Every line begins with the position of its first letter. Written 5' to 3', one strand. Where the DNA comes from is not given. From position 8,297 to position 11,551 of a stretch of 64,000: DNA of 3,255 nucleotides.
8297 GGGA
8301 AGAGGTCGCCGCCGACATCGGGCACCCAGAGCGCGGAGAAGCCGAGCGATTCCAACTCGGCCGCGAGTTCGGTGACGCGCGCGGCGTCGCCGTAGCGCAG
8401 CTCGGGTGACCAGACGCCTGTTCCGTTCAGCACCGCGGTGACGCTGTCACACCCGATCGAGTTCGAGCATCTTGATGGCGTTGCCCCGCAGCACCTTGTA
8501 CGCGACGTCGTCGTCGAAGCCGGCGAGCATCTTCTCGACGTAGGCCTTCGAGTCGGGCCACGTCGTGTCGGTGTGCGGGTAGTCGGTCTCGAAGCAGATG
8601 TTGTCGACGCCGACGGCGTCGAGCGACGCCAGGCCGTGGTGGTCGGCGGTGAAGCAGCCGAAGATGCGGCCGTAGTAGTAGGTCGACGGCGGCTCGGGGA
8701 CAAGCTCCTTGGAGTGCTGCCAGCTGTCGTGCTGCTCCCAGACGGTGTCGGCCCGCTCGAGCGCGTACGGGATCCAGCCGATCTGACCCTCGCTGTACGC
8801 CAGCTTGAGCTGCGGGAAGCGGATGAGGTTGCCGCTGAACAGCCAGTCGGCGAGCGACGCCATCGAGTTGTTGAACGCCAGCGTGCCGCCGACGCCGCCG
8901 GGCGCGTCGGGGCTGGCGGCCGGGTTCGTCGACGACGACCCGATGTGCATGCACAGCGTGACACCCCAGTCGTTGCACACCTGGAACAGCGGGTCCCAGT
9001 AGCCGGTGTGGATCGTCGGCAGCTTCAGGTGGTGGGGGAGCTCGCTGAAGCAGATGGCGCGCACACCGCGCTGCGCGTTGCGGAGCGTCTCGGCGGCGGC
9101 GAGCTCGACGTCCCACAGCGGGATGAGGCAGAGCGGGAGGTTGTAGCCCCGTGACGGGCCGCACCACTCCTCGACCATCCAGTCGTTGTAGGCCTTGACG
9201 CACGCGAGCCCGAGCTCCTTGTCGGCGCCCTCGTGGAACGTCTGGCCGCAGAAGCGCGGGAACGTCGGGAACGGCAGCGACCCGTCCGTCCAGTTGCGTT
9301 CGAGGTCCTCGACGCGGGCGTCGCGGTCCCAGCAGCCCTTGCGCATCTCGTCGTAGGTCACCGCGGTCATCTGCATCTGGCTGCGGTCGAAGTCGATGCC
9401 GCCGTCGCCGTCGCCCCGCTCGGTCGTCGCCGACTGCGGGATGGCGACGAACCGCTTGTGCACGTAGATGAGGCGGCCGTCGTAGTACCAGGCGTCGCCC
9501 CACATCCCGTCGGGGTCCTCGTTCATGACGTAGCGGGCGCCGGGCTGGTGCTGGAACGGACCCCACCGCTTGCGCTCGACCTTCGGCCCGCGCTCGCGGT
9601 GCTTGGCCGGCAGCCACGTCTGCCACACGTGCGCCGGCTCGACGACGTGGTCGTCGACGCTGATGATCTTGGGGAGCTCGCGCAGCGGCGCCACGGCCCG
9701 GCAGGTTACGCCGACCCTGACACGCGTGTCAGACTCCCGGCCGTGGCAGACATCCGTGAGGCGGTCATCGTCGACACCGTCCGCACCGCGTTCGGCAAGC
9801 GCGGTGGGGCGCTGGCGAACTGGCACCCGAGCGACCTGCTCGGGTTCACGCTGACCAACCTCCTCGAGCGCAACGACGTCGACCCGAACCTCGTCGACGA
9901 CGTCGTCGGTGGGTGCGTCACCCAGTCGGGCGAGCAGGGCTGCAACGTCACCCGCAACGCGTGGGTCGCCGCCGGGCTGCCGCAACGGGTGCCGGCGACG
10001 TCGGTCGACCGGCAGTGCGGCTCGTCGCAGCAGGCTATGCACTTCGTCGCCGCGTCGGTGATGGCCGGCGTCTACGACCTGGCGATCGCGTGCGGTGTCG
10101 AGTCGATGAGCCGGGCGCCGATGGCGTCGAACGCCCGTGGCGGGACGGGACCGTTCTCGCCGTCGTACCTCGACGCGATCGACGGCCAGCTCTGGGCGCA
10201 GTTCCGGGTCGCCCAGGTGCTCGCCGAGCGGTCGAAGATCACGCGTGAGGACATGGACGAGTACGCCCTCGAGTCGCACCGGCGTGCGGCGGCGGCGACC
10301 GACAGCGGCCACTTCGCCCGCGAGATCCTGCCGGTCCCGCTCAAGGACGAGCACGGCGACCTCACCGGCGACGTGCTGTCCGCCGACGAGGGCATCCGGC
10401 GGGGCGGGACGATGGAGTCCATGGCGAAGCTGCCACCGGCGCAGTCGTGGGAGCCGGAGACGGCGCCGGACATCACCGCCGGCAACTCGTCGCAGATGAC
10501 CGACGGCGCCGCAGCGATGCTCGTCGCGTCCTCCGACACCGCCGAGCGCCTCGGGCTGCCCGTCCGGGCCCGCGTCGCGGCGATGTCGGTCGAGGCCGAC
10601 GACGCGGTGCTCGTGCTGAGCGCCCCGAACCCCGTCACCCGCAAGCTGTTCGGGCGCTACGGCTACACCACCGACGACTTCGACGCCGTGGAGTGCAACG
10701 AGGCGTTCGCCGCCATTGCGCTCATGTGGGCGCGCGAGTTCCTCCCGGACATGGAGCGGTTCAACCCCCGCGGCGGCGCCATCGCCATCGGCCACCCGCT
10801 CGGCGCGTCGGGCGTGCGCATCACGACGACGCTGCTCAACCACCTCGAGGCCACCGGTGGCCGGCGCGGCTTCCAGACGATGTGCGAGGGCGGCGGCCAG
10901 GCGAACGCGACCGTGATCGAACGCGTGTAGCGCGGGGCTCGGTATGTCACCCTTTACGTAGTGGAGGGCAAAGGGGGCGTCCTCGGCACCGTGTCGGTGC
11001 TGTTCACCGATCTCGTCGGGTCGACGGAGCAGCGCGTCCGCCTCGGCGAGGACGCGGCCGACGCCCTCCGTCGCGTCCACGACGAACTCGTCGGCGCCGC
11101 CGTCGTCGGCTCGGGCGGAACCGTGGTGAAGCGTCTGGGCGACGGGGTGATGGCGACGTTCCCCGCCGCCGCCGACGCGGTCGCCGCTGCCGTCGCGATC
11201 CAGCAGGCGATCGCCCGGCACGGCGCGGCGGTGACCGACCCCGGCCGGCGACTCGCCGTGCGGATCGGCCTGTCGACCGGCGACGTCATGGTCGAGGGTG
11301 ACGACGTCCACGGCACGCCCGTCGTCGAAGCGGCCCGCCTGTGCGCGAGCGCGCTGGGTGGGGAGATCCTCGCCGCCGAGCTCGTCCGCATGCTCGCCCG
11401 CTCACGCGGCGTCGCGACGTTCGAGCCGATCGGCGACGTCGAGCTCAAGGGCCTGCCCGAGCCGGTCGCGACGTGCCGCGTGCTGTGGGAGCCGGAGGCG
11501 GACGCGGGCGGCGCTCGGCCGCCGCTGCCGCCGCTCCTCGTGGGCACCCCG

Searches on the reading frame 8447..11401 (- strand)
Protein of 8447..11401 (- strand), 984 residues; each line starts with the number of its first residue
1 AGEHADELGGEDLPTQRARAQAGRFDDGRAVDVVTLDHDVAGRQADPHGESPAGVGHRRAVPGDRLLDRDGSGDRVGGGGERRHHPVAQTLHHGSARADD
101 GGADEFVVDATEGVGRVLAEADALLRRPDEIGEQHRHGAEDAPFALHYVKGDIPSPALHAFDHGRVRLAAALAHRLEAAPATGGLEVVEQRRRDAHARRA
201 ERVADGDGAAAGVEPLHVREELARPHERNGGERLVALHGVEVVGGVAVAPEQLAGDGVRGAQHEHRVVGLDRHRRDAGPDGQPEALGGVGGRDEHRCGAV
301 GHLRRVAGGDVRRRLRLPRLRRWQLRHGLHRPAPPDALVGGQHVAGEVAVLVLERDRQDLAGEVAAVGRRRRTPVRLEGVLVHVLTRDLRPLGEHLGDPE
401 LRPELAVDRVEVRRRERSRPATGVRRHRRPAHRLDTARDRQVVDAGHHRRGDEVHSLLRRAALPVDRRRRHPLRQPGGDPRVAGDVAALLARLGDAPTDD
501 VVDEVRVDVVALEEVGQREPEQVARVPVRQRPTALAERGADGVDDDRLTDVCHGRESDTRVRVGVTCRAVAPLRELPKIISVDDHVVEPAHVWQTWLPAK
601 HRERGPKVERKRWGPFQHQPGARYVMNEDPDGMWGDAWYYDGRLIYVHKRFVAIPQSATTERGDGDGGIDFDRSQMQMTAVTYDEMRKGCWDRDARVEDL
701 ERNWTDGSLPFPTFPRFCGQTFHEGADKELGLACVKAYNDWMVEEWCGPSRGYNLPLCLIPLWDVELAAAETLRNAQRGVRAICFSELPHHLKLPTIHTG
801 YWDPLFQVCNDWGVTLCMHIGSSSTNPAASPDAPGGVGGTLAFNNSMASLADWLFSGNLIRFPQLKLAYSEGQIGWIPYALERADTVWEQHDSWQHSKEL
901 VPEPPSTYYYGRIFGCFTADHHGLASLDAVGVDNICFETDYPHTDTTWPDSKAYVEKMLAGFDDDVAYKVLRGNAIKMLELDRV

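Call 10: search_protein_families(library=pfam, proteins=[window:8447-11401:-])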
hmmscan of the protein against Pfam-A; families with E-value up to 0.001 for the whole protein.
window:8447-11401:- (984 aa): 1 family
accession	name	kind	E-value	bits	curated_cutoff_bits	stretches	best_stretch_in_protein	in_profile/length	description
PF04909.20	Amidohydro_2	-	2.1e-28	100.3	26.4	1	679-980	11-288/289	Amidohydrolase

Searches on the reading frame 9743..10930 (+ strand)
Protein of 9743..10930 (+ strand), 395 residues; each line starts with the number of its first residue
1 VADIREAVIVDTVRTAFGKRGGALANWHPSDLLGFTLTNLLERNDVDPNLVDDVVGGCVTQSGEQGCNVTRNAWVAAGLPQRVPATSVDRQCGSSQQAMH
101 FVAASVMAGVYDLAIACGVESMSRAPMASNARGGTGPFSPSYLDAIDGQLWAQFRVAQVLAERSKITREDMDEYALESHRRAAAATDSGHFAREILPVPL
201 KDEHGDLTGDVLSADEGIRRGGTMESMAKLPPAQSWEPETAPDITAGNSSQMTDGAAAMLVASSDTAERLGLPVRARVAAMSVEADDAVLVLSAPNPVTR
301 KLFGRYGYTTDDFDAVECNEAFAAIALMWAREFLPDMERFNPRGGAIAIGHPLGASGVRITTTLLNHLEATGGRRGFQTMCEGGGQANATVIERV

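Call 26: find_encoding_contigs(protein=window:9743-10930:+, flank=10000, max_places=1)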
Protein window:9743-10930:+ (395 aa): 1 contig read that carries it; 1 place shown.
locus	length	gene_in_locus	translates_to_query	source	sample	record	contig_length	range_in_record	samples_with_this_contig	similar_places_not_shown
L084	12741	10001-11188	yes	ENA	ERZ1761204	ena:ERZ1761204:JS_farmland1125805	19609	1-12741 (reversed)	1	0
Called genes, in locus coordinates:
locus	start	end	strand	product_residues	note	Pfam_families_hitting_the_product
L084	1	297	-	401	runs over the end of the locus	PF02771:Acyl-CoA_dh_N, PF02770:Acyl-CoA_dh_M, PF00441:Acyl-CoA_dh_1, PF08028:Acyl-CoA_dh_2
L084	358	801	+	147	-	PF00582:Usp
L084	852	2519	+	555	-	PF00501:AMP-binding, PF13193:AMP-binding_C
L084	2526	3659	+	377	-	PF02771:Acyl-CoA_dh_N, PF02770:Acyl-CoA_dh_M, PF00441:Acyl-CoA_dh_1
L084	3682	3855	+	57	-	-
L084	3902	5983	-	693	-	PF05378:Hydant_A_N, PF01968:Hydantoinase_A, PF19278:Hydant_A_C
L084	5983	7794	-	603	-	PF02538:Hydantoinase_B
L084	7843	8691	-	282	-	PF00296:Bac_luciferase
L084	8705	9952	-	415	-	PF04909:Amidohydro_2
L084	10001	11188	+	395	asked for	PF00108:Thiolase_N, PF02803:Thiolase_C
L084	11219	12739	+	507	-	?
